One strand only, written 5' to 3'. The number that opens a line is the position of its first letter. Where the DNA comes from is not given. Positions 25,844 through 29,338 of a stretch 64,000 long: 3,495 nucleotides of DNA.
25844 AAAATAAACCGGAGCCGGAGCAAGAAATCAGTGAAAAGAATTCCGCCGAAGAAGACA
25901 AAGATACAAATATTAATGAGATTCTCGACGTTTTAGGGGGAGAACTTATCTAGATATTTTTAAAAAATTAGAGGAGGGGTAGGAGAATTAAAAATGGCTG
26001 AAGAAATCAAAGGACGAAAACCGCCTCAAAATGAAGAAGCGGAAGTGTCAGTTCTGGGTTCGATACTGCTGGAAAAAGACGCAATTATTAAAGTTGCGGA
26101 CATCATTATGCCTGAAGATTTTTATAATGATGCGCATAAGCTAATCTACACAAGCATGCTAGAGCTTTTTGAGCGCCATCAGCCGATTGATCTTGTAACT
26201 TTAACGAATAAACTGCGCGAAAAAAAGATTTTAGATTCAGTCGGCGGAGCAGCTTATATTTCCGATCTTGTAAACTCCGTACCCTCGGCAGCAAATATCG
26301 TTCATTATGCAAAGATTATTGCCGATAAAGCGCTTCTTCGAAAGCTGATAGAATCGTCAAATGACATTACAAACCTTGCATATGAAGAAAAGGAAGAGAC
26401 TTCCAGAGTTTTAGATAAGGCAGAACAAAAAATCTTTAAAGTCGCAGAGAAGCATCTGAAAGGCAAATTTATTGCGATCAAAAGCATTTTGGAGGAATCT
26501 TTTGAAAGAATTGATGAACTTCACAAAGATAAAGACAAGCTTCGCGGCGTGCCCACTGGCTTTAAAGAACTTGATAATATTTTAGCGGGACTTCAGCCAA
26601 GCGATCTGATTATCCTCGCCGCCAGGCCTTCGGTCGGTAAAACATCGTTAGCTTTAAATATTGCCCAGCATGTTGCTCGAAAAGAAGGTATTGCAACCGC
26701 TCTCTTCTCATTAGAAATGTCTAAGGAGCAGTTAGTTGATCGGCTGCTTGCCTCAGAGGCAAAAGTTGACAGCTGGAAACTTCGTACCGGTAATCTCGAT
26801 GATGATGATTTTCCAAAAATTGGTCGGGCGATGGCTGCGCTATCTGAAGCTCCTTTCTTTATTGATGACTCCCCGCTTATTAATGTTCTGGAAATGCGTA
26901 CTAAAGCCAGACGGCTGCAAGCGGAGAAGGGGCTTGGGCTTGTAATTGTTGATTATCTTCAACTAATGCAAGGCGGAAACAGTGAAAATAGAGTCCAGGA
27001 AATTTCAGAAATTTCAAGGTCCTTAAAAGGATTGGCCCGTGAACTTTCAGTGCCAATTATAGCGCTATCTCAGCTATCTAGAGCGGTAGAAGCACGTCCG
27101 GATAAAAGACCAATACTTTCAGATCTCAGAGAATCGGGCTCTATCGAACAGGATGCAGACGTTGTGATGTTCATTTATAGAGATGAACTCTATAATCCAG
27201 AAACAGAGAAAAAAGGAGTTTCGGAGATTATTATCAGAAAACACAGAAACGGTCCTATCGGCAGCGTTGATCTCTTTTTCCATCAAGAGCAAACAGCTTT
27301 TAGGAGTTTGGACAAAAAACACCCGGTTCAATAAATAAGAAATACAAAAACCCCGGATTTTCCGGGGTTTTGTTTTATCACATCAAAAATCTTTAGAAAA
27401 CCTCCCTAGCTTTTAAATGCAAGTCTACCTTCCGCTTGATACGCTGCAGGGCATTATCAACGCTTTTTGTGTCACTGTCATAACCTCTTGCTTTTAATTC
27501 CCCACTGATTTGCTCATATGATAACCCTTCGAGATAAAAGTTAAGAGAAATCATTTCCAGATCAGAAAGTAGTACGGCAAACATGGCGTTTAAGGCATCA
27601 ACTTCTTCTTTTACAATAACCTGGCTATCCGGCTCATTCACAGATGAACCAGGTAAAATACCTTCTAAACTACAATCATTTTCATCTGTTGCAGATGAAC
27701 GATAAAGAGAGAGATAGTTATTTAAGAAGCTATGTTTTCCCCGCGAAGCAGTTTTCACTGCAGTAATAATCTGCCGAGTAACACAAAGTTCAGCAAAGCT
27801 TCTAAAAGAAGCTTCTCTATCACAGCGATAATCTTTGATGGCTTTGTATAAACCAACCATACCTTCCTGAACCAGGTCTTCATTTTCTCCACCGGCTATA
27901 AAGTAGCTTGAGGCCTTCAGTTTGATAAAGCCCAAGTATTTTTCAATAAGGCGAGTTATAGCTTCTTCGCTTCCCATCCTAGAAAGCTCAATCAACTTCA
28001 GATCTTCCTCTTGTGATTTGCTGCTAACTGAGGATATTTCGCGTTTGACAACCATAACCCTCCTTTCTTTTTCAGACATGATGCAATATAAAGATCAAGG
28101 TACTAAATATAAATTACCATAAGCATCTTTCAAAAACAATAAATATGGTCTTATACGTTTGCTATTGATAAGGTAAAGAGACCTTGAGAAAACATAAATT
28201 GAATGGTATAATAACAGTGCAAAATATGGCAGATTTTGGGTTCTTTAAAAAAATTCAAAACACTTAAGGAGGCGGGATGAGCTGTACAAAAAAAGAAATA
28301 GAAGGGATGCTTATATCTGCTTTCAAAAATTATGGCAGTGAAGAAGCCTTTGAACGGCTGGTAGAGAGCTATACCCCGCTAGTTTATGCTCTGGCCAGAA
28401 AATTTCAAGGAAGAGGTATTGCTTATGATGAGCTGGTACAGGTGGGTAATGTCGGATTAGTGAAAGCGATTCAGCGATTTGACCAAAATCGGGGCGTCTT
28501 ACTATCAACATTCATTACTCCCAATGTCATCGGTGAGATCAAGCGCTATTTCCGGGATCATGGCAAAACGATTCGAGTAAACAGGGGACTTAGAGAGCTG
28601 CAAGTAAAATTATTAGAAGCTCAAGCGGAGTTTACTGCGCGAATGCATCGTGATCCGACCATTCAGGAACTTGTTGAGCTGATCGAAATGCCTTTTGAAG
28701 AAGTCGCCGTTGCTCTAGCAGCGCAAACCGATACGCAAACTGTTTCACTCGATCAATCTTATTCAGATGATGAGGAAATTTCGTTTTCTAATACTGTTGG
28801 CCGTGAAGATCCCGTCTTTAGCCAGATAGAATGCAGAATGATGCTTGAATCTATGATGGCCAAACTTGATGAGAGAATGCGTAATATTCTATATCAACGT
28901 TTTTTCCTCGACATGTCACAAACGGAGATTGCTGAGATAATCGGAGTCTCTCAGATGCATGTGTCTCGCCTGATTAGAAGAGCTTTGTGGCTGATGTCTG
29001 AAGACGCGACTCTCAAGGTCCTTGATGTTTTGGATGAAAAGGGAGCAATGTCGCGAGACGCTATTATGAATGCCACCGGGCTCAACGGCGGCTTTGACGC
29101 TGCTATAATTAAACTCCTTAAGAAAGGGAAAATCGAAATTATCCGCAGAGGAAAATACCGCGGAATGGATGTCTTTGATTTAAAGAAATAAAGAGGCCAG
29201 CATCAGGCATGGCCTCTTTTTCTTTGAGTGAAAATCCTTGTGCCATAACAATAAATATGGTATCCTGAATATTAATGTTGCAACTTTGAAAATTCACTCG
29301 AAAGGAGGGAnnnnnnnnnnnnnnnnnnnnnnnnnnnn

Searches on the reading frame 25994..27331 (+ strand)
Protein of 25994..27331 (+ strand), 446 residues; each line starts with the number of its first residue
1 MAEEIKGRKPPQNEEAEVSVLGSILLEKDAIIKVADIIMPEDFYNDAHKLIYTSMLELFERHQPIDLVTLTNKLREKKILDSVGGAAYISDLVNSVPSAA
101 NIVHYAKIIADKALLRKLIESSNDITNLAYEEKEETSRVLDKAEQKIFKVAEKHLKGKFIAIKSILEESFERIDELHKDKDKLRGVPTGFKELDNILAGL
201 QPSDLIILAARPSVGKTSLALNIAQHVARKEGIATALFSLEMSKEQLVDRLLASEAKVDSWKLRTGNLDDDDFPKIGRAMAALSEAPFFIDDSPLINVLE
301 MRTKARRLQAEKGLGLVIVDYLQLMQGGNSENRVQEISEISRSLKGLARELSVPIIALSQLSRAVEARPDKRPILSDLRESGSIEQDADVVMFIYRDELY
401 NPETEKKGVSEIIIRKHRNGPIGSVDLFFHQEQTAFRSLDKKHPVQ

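Call 42: list_cluster_members(proteins=[window:25994-27331:+, window:12855-14795:+, window:49662-51719:+, window:52280-54424:+, window:54591-56795:+, window:22574-23527:+, window:23530-24303:-, window:36865-38388:+, window:41835-43187:+, window:60361-61815:+])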
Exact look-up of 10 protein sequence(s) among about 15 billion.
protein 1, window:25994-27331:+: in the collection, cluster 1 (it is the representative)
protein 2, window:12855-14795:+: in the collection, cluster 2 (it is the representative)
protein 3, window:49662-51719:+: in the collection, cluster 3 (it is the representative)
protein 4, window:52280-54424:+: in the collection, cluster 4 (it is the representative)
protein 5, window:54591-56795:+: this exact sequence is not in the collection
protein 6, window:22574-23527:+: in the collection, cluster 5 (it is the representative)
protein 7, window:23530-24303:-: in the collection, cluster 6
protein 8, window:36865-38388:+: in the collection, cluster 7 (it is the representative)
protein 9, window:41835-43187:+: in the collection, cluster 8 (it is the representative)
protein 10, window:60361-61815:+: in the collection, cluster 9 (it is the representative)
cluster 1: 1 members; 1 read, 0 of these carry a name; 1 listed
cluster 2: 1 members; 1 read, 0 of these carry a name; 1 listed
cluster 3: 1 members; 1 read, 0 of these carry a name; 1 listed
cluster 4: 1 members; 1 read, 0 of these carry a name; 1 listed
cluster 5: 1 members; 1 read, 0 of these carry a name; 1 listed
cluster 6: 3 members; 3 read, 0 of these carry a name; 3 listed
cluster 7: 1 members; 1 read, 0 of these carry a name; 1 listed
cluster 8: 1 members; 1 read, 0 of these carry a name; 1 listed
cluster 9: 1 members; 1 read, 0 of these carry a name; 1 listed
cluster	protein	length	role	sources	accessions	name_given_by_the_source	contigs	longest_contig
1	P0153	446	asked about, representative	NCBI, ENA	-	-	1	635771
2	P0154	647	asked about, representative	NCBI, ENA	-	-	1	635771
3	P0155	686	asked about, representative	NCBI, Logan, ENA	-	-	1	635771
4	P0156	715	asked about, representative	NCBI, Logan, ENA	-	-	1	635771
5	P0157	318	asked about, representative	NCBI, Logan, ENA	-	-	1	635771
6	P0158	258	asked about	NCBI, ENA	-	-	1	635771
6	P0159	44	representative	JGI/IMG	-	-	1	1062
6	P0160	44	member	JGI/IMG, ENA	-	-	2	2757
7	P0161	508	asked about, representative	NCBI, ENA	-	-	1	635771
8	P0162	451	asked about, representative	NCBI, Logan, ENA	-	-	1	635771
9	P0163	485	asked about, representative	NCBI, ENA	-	-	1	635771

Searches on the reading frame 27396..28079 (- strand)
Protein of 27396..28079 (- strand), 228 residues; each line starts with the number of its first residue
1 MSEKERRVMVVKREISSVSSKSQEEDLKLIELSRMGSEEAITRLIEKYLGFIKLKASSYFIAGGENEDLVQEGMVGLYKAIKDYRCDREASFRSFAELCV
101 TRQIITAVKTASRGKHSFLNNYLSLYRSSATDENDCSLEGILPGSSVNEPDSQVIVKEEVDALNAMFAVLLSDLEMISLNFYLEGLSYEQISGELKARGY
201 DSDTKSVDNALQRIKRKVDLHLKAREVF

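Call 55: search_protein_families(library=pfam, proteins=[window:27396-28079:-], max_evalue=0.0001)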
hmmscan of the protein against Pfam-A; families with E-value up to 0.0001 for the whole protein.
window:27396-28079:- (228 aa): 1 family
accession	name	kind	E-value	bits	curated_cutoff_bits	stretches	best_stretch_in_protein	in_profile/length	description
PF04542.20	Sigma70_r2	-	2.5e-13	50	24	1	44-113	1-70/71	Sigma-70 region 2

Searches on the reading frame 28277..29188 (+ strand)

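Call 56: search_protein_families(library=pfam, proteins=[window:28277-29188:+], max_evalue=0.0001)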
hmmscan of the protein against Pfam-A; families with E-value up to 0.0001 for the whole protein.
window:28277-29188:+ (304 aa): 4 families
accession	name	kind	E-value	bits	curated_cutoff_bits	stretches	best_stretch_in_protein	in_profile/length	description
PF04542.20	Sigma70_r2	-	6.3e-17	61.6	24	1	28-97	1-70/71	Sigma-70 region 2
PF04545.22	Sigma70_r4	-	6.1e-14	51.7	24.1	1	194-237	2-45/50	Sigma-70, region 4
PF08281.18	Sigma70_r4_2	-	1.6e-09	37.7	25.7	1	188-238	2-52/54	Sigma-70, region 4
PF04539.22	Sigma70_r3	-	3.4e-08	33.9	25.3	1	108-168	2-62/78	Sigma-70 region 3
